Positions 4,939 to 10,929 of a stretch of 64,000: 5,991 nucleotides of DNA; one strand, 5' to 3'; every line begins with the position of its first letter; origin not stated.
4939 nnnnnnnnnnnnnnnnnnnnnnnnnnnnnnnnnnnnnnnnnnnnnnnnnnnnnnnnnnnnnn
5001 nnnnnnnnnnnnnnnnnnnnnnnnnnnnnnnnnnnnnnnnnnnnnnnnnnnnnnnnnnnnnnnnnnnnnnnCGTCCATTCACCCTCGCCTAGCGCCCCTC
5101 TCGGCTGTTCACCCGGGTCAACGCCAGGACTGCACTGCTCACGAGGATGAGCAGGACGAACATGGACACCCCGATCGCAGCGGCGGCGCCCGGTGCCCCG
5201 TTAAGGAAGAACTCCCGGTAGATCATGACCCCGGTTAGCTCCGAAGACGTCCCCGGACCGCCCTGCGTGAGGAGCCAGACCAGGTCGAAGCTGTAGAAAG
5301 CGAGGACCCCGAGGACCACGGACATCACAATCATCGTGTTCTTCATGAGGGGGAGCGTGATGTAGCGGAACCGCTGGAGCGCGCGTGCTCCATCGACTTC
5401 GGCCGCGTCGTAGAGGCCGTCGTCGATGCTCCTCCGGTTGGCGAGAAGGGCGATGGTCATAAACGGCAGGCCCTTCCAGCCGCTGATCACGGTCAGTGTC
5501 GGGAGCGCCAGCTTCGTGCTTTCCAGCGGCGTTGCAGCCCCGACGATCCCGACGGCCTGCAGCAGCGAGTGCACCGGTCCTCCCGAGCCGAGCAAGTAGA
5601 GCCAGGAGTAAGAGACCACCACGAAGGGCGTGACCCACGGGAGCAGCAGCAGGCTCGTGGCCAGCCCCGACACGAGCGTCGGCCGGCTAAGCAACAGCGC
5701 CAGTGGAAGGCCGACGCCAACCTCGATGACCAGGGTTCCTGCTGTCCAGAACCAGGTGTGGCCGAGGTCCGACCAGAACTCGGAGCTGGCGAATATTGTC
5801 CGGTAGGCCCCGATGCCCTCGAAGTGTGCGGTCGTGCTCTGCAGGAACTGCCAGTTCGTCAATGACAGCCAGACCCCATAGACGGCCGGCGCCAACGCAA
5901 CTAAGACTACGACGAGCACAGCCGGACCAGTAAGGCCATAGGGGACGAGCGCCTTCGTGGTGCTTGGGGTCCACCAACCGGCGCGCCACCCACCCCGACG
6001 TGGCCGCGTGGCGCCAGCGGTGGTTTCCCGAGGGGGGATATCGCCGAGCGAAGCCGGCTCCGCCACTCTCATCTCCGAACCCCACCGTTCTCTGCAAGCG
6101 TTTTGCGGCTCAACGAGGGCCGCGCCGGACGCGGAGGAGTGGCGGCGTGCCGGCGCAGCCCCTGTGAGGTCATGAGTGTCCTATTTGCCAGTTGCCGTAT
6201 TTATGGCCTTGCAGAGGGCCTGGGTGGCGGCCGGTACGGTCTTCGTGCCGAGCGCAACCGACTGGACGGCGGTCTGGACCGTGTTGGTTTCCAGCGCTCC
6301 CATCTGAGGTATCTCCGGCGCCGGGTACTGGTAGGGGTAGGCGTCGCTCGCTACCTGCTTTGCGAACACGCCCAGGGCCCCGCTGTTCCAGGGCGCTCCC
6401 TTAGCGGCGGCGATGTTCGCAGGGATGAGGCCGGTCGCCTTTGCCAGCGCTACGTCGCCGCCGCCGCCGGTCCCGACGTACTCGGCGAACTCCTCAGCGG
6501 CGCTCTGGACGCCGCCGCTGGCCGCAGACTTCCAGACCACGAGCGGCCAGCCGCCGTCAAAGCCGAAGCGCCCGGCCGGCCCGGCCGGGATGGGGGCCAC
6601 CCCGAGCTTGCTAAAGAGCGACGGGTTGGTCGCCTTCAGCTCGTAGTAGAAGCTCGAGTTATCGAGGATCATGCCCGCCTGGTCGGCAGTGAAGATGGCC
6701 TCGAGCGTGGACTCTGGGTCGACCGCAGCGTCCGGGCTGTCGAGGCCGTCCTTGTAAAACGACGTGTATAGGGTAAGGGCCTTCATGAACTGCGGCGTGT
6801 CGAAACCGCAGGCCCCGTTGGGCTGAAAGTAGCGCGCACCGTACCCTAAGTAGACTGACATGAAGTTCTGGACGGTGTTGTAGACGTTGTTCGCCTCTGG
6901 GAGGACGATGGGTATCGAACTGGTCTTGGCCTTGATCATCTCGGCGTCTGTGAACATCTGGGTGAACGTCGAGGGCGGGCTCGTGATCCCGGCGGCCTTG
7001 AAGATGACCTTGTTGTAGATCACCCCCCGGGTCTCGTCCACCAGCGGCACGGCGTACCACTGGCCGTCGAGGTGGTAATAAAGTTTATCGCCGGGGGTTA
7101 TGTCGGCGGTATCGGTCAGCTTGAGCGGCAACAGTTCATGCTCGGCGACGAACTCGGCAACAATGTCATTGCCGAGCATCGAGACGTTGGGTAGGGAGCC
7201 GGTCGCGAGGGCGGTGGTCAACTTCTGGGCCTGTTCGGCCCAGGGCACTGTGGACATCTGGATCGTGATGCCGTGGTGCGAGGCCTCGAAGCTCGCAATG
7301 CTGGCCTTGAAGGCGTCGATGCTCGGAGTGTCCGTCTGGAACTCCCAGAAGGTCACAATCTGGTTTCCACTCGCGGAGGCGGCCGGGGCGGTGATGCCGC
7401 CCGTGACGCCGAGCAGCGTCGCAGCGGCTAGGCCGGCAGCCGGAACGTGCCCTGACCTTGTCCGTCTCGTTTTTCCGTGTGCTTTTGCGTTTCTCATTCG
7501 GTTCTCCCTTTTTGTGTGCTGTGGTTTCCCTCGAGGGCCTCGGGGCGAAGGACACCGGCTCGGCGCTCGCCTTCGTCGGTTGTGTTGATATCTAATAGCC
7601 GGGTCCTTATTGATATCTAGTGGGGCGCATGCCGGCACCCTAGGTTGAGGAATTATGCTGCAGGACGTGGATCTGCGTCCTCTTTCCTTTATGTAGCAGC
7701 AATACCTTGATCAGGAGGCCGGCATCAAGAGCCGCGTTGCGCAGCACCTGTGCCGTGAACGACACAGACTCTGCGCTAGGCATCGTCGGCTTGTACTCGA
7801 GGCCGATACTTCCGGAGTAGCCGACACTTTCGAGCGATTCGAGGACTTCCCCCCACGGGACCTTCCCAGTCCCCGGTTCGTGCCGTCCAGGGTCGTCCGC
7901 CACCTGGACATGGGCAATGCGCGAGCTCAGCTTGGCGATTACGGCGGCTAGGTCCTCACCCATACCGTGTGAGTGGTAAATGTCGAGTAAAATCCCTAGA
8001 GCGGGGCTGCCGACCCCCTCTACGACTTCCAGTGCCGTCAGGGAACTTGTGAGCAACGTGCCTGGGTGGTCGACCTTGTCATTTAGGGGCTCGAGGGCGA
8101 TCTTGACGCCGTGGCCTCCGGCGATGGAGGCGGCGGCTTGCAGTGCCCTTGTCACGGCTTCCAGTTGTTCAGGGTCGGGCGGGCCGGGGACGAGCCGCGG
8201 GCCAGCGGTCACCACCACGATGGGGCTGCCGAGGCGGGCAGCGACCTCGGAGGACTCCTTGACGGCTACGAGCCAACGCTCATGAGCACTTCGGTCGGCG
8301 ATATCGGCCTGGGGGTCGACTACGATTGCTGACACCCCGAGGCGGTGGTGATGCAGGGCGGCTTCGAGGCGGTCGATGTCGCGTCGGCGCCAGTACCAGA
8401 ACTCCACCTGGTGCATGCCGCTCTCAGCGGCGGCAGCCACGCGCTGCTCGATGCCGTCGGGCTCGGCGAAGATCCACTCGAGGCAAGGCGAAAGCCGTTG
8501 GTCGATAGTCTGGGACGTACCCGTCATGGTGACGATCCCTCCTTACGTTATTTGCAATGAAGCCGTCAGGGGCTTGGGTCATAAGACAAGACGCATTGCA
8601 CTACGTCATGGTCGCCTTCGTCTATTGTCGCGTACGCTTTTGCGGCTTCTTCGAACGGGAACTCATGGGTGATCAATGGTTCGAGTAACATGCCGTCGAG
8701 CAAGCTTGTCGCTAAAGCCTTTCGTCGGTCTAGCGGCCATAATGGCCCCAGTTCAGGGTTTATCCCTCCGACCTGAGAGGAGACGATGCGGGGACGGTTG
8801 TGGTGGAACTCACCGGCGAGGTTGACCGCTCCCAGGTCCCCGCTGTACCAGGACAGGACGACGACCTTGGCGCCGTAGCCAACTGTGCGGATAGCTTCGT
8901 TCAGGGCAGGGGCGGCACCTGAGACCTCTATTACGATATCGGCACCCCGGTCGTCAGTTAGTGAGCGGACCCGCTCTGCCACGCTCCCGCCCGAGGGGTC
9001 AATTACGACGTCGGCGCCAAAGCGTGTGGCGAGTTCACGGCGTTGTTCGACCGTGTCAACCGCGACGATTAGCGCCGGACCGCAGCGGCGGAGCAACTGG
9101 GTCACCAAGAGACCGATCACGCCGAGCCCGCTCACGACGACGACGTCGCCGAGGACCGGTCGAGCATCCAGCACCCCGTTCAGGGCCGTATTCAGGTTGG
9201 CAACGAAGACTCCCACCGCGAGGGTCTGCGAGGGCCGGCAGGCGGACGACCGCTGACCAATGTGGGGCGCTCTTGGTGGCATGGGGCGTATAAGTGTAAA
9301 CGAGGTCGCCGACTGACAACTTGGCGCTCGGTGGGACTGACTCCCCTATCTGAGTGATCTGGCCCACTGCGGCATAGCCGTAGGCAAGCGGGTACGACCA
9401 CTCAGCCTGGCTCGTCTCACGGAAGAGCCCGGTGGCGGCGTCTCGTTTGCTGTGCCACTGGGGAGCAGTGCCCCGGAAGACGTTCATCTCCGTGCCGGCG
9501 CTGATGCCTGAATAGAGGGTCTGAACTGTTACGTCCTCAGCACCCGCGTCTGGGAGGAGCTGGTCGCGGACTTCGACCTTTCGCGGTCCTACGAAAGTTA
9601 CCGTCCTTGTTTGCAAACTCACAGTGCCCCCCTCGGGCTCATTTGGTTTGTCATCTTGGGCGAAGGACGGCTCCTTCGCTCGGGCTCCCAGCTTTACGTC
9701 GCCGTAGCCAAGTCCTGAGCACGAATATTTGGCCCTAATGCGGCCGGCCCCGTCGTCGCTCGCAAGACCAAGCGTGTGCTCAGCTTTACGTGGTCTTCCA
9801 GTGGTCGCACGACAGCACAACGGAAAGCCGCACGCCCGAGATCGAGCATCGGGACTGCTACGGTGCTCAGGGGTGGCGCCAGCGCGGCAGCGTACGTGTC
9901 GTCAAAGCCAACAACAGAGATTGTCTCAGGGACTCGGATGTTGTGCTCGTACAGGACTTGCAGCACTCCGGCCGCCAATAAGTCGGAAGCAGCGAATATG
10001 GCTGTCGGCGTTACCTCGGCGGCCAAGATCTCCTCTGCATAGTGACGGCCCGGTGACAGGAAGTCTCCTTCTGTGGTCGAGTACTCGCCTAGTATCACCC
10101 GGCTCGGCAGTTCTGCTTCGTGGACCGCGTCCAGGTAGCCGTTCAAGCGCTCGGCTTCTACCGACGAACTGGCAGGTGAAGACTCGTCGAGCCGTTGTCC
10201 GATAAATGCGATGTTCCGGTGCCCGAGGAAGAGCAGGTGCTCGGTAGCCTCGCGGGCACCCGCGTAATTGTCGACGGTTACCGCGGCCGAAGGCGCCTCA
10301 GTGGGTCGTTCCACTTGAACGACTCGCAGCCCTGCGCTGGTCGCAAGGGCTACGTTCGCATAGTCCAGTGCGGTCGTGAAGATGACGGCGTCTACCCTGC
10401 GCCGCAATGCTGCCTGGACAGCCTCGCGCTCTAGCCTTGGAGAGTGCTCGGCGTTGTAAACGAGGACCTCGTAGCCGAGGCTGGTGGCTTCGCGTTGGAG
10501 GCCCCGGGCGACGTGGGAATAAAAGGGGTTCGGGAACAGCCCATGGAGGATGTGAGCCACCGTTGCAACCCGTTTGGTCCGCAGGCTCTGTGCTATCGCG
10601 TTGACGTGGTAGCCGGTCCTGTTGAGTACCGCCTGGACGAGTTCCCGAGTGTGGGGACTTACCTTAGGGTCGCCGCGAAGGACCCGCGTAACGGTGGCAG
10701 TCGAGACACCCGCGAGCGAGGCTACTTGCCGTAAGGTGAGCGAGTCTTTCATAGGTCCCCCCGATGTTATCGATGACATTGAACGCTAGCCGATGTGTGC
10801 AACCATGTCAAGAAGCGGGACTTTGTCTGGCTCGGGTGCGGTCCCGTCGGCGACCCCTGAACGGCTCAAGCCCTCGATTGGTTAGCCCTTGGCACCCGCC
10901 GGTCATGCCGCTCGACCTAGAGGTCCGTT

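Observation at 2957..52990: Four direct copies of a tRNA-Arg(ACG) 3' half define a tandem array of islands with two alternating end types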

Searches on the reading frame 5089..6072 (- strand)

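Call 11: search_protein_families(library=pfam, proteins=[window:5089-6072:-], max_evalue=0.01)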
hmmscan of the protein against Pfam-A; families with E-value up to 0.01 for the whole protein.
window:5089-6072:- (327 aa): 1 family
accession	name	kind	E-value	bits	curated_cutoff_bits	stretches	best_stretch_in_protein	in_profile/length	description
PF00528.27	BPD_transp_1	-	1.5e-10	41.6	26.4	1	121-316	5-176/184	Binding-protein-dependent transport system inner membrane component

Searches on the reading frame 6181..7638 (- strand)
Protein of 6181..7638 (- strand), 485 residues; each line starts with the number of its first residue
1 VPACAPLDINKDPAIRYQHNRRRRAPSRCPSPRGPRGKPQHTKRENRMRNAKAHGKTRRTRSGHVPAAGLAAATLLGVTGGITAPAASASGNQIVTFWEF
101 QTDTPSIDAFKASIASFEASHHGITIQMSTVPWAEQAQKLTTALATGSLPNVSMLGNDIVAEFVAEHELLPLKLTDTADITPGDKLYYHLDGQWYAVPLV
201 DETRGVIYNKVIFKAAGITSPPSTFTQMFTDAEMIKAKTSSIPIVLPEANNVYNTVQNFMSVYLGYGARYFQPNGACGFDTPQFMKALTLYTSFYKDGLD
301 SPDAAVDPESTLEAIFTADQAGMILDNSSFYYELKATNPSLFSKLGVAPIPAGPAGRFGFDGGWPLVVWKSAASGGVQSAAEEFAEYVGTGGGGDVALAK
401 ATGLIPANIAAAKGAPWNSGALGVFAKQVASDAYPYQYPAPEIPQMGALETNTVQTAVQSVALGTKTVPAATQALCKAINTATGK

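Call 11: search_protein_families(library=pfam, proteins=[window:6181-7638:-], max_evalue=0.01)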
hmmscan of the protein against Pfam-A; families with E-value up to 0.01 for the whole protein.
window:6181-7638:- (485 aa): 2 families
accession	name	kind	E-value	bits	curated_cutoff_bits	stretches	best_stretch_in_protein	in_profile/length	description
PF01547.30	SBP_bac_1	-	3.3e-35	123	26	1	107-389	5-301/307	Bacterial extracellular solute-binding protein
PF13416.11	SBP_bac_8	-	3.5e-28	99.6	27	1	113-419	2-273/279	Bacterial extracellular solute-binding protein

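Call 77: find_homologous_proteins(query=window:6181-7638:-, max_evalue=1e-80)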
Query window:6181-7638:- (485 aa): 64 proteins with E <= 1e-80 among 8000 candidates.
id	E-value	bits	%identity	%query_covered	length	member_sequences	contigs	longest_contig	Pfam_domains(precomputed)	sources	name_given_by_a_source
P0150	3.4e-260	882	90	90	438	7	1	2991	PF13416.12,PF01547.31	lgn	-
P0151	2.3e-239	813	84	90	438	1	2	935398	PF13416.12,PF01547.31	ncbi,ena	-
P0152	2.2e-234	797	82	90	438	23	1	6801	PF13416.12,PF01547.31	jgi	jgi:ABC-type glycerol-3-phosphate transport system substrate-binding protein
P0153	4.8e-197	674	74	83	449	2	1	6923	PF01547.31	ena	-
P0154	6.6e-192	657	73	81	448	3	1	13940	PF13416.12,PF01547.31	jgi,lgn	jgi:ABC-type glycerol-3-phosphate transport system substrate-binding protein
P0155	7.9e-192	656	72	81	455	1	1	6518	PF01547.31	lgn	-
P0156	1.3e-190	652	69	91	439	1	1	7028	PF13416.12,PF01547.31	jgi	jgi:multiple sugar transport system substrate-binding protein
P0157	1.4e-188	646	71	86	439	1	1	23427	PF01547.31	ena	-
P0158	4.7e-184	631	69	84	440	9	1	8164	PF13416.12,PF01547.31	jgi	-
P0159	4.6e-183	627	66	91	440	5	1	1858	PF13416.12,PF01547.31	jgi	jgi:multiple sugar transport system substrate-binding protein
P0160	1.0e-182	626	66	91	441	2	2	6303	PF13416.12,PF01547.31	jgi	-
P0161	2.1e-179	615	63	93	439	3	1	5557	PF13416.12,PF01547.31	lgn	-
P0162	2.4e-178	612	64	92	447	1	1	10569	PF13416.12,PF01547.31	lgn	-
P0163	7.0e-104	366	44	88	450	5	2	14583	PF13416.12,PF01547.31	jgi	jgi:ABC-type glycerol-3-phosphate transport system substrate-binding protein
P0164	1.1e-100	356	44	89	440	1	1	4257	PF13416.12,PF01547.31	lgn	-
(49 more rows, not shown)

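Call 78: find_encoding_contigs(protein=P0151, flank=10000, max_places=3)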
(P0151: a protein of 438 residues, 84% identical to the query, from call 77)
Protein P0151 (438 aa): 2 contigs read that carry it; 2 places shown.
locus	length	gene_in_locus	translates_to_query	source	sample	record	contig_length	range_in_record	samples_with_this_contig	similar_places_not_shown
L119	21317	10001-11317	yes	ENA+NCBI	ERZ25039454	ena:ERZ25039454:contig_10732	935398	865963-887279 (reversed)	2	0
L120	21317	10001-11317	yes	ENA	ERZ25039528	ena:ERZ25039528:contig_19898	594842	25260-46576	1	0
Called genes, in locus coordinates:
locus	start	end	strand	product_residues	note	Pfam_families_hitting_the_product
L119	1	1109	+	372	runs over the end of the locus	PF01032:FecCD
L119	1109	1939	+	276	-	PF00005:ABC_tran, PF02463:SMC_N (faint), PF13304:AAA_21 (faint)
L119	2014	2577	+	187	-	PF02572:CobA_CobO_BtuR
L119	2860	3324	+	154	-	-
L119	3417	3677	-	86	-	PF08327:AHSA1 (weak)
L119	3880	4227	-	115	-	PF12840:HTH_20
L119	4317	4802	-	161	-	PF00582:Usp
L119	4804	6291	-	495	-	PF07690:MFS_1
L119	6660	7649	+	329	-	PF00532:Peripla_BP_1, PF13407:Peripla_BP_4, PF13377:Peripla_BP_3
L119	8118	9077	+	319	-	PF00107:ADH_zinc_N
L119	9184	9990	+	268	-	PF01261:AP_endonuc_2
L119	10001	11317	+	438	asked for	PF01547:SBP_bac_1, PF13416:SBP_bac_8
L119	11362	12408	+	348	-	PF00528:BPD_transp_1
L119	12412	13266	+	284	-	PF00528:BPD_transp_1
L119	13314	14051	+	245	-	PF01261:AP_endonuc_2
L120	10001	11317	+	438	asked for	PF01547:SBP_bac_1, PF13416:SBP_bac_8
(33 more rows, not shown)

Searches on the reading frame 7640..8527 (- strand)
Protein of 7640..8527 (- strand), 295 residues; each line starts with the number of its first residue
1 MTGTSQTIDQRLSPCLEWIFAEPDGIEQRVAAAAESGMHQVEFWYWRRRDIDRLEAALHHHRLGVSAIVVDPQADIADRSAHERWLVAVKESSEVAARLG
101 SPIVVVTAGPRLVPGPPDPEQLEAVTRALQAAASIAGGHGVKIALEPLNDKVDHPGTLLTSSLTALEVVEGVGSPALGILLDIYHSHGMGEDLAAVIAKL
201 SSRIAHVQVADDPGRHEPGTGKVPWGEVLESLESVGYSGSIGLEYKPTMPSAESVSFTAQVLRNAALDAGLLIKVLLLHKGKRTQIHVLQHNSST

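Call 32: search_protein_families(library=pfam, proteins=[window:7640-8527:-], max_evalue=0.01)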
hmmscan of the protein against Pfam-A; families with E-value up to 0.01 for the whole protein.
window:7640-8527:- (295 aa): 2 families
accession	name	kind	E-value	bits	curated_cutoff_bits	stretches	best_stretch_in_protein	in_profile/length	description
PF01261.30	AP_endonuc_2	-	3e-37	129.1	31.1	1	30-255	1-243/249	Xylose isomerase-like TIM barrel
PF13822.11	ACC_epsilon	-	0.0012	19.9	25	0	111-137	4-30/60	Acyl-CoA carboxylase epsilon subunit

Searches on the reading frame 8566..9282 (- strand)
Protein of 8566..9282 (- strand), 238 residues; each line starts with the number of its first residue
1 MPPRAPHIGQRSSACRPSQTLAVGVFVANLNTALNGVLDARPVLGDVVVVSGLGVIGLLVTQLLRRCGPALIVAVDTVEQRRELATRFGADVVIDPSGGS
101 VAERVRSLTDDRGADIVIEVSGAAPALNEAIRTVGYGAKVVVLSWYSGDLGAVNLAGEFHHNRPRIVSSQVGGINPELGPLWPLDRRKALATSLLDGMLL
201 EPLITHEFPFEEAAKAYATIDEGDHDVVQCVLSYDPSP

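Call 32: search_protein_families(library=pfam, proteins=[window:8566-9282:-], max_evalue=0.01)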
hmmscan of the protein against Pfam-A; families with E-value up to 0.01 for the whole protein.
window:8566-9282:- (238 aa): 3 families
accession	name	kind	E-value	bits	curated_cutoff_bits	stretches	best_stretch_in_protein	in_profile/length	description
PF00107.32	ADH_zinc_N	-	5.3e-21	75.4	31.8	1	56-173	2-116/129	Zinc-binding dehydrogenase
PF16912.11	Glu_dehyd_C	-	4.7e-07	29.9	34.9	1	46-222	32-203/211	Glucose dehydrogenase C-terminus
PF13602.12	ADH_zinc_N_2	-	4.9e-06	27.9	27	1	88-225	1-128/134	Zinc-binding dehydrogenase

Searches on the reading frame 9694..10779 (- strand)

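Call 32: search_protein_families(library=pfam, proteins=[window:9694-10779:-], max_evalue=0.01)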
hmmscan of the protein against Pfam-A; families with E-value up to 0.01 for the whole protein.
window:9694-10779:- (361 aa): 5 families
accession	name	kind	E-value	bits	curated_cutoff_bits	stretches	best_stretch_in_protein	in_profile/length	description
PF13377.12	Peripla_BP_3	-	3e-31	109.2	26.5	1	180-343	2-167/167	Periplasmic binding protein-like domain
PF00532.27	Peripla_BP_1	-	2.4e-22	80.2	22.2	1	84-318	13-253/281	Periplasmic binding proteins and sugar binding domain of LacI family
PF00356.27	LacI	-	2.2e-15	56.6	27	1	15-60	1-46/46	Bacterial regulatory proteins, lacI family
PF13407.12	Peripla_BP_4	-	1e-14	55.2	35.1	1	83-297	9-221/258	Periplasmic binding protein domain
PF13560.12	HTH_31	-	0.0014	19.3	27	1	14-44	15-46/64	Helix-turn-helix domain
